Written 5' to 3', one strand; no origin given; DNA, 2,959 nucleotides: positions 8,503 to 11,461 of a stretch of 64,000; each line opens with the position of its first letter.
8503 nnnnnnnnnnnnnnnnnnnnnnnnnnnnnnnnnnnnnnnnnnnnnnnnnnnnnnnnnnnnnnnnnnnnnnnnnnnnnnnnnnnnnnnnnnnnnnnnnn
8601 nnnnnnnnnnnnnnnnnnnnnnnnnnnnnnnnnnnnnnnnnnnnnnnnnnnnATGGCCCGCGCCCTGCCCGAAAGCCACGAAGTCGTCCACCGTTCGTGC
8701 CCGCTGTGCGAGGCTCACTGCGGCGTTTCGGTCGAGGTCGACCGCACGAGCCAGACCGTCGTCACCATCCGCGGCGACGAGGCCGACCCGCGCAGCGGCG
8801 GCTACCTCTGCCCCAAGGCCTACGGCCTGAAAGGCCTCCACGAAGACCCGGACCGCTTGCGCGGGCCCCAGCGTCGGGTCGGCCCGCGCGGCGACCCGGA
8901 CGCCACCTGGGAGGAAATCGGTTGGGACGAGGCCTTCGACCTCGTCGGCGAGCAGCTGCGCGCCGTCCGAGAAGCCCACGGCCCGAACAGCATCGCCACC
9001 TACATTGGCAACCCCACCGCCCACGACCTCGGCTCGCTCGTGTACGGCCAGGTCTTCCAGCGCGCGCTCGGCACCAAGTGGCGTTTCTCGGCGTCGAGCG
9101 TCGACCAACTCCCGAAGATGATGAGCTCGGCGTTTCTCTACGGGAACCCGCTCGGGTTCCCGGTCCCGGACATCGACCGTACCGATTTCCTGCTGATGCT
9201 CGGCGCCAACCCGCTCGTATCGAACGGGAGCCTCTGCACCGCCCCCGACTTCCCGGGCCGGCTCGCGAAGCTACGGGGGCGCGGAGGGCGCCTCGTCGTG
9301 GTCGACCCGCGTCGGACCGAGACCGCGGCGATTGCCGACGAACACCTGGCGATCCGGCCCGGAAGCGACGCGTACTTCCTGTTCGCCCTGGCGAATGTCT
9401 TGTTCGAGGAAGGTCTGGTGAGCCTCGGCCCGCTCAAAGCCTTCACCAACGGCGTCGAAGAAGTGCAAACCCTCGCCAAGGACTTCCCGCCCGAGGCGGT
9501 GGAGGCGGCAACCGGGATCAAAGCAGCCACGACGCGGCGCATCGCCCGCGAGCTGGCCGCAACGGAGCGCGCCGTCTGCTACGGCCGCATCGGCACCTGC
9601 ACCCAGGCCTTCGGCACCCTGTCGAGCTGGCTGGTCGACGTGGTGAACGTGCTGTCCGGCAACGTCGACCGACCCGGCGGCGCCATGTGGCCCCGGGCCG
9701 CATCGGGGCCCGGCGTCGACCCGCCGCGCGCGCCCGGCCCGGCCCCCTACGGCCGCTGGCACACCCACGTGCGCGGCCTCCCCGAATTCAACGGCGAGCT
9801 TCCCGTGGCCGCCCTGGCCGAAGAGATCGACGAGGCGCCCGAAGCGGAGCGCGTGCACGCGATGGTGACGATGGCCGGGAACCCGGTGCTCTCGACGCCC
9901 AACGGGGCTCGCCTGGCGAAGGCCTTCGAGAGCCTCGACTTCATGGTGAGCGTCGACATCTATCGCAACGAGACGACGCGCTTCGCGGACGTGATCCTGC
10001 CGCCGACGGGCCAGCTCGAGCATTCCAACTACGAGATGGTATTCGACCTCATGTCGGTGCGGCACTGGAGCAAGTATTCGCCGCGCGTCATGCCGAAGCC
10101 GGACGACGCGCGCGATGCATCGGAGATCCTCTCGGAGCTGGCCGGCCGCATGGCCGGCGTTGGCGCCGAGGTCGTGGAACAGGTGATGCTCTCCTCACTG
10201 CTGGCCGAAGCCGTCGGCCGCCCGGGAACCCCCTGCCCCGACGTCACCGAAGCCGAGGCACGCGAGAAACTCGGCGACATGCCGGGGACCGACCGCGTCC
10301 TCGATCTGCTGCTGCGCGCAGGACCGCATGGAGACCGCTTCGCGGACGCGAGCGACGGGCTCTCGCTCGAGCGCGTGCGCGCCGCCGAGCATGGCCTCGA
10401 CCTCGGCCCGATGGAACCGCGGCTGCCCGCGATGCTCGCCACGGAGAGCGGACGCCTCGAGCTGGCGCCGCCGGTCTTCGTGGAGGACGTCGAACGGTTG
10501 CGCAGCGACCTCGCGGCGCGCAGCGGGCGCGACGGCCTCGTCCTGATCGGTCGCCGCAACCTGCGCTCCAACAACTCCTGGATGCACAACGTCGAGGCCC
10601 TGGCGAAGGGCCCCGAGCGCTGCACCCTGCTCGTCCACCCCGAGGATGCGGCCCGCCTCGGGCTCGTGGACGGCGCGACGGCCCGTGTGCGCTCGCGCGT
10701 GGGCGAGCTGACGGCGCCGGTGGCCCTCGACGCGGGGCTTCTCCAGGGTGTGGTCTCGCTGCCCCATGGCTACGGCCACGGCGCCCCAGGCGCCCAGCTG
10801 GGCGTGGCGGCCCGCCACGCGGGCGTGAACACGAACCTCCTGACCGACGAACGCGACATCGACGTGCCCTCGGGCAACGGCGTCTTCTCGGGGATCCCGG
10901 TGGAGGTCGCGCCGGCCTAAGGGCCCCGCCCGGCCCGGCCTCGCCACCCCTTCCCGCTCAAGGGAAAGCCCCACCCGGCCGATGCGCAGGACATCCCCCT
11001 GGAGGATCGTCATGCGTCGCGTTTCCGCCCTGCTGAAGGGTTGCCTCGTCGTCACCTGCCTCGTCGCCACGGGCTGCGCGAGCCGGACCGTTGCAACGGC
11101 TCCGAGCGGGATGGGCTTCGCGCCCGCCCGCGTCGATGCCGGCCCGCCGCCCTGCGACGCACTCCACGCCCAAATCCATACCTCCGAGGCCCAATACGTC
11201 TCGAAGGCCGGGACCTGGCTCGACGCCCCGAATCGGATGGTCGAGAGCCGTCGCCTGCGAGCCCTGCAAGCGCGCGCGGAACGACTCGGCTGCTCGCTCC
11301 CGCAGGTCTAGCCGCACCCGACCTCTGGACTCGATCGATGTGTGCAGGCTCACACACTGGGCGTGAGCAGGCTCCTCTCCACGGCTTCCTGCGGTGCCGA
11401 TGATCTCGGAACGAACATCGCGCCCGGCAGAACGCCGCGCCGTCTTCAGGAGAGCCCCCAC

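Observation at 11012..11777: Tandem small lipoproteins sharing an apparently undescribed Cys-x44/45-Cys module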

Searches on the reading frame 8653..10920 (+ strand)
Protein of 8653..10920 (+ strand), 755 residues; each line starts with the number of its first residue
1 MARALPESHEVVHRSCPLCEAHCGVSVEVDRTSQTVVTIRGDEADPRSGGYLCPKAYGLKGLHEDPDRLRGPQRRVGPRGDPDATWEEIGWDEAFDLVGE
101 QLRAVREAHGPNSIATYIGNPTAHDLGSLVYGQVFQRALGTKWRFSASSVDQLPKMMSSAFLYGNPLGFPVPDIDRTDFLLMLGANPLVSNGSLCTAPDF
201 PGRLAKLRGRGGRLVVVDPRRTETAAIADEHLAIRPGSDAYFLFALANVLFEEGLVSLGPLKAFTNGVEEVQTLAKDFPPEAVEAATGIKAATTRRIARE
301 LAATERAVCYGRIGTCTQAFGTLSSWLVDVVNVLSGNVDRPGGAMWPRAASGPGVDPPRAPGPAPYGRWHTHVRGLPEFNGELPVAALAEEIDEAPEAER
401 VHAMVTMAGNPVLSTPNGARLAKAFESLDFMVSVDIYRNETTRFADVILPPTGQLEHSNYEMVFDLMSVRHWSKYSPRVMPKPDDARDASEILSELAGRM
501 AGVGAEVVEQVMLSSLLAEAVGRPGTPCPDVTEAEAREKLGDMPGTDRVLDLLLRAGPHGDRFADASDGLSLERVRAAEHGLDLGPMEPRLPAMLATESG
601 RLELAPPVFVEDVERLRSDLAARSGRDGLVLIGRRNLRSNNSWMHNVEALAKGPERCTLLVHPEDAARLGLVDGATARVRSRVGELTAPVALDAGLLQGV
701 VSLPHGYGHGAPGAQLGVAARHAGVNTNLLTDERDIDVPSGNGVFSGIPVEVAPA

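Call 44: search_protein_families(library=pfam, proteins=[window:8653-10920:+])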
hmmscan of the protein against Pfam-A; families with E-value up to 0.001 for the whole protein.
window:8653-10920:+ (755 aa): 3 families
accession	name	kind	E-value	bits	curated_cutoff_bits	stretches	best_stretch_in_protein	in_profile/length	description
PF00384.28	Molybdopterin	-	4.8e-31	108.5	24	1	68-498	1-352/353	Molybdopterin oxidoreductase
PF01568.27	Molydop_binding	-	3.6e-20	72.5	26.8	1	629-738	1-99/110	Molydopterin dinucleotide binding domain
PF04879.21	Molybdop_Fe4S4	-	2.5e-07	31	22.7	1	11-57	3-47/55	Molybdopterin oxidoreductase Fe4S4 domain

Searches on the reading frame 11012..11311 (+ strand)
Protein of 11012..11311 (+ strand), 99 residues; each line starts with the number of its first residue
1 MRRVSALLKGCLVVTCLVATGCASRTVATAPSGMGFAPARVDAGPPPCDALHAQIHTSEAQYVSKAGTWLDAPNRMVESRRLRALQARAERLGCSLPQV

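Call 5: search_protein_families(library=pfam, max_evalue=10, proteins=[window:11012-11308:+])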
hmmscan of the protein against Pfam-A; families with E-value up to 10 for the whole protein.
seq(99 aa): 0 families
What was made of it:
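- On Braun lipoprotein Lpp (PF04728): No Pfam hit (call 5).
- Closest known: Braun's lipoprotein Lpp. Different: There is no Pfam match (call 5).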

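Call 6: search_protein_families(library=ncbifam, max_evalue=10, proteins=[window:11012-11308:+])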
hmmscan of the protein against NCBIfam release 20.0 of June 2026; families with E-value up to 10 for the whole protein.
seq(99 aa): 1 family
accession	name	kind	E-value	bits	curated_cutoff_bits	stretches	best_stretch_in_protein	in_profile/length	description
TIGR01293.1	Kv_beta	subfamily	0.12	11.4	365.4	1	68-99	235-270/319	voltage-dependent potassium channel subunit beta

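Call 10: find_homologous_proteins(query=window:11012-11308:+, max_evalue=0.01)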
Query seq(99 aa) (99 aa): 11 proteins with E <= 0.01 among 19 candidates.
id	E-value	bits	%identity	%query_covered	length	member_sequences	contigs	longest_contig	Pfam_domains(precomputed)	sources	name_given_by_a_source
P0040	9.0e-56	204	96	100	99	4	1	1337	-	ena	-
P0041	1.0e-27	114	60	100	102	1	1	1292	-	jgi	-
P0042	5.0e-25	105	56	100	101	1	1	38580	-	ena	-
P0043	1.4e-23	100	72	59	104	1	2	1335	-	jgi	jgi:hypothetical protein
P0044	3.1e-21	93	53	99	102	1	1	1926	-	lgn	-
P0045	3.3e-21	93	70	60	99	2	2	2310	-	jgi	-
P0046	2.0e-20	90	54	92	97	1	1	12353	-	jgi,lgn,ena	-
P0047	1.6e-19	88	55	88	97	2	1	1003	-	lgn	-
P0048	4.0e-19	86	59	64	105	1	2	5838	-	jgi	jgi:hypothetical protein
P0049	4.0e-17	80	55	85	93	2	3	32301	-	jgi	-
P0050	4.4e-12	64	49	87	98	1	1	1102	-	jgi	jgi:hypothetical protein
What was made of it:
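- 11012..11311 (+): Gene A: 99-aa prolipoprotein. Signal peptide with lipobox VATG|C22, a tether, then the hairpin module. 11 homologues at 49-96% identity (call 10).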

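Call 67: search_protein_families(library=padloc, max_evalue=1, proteins=[window:11012-11311:+])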
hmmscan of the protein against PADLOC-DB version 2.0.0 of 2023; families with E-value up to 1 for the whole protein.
window:11012-11311:+ (99 aa): 0 families

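Call 68: search_protein_families(library=phrogs, max_evalue=1, proteins=[window:11012-11311:+])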
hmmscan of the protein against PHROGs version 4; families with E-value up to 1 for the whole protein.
window:11012-11311:+ (99 aa): 1 family
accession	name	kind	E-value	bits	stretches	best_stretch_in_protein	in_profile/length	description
phrog_26823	-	unknown function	0.26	12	1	57-86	18-47/68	-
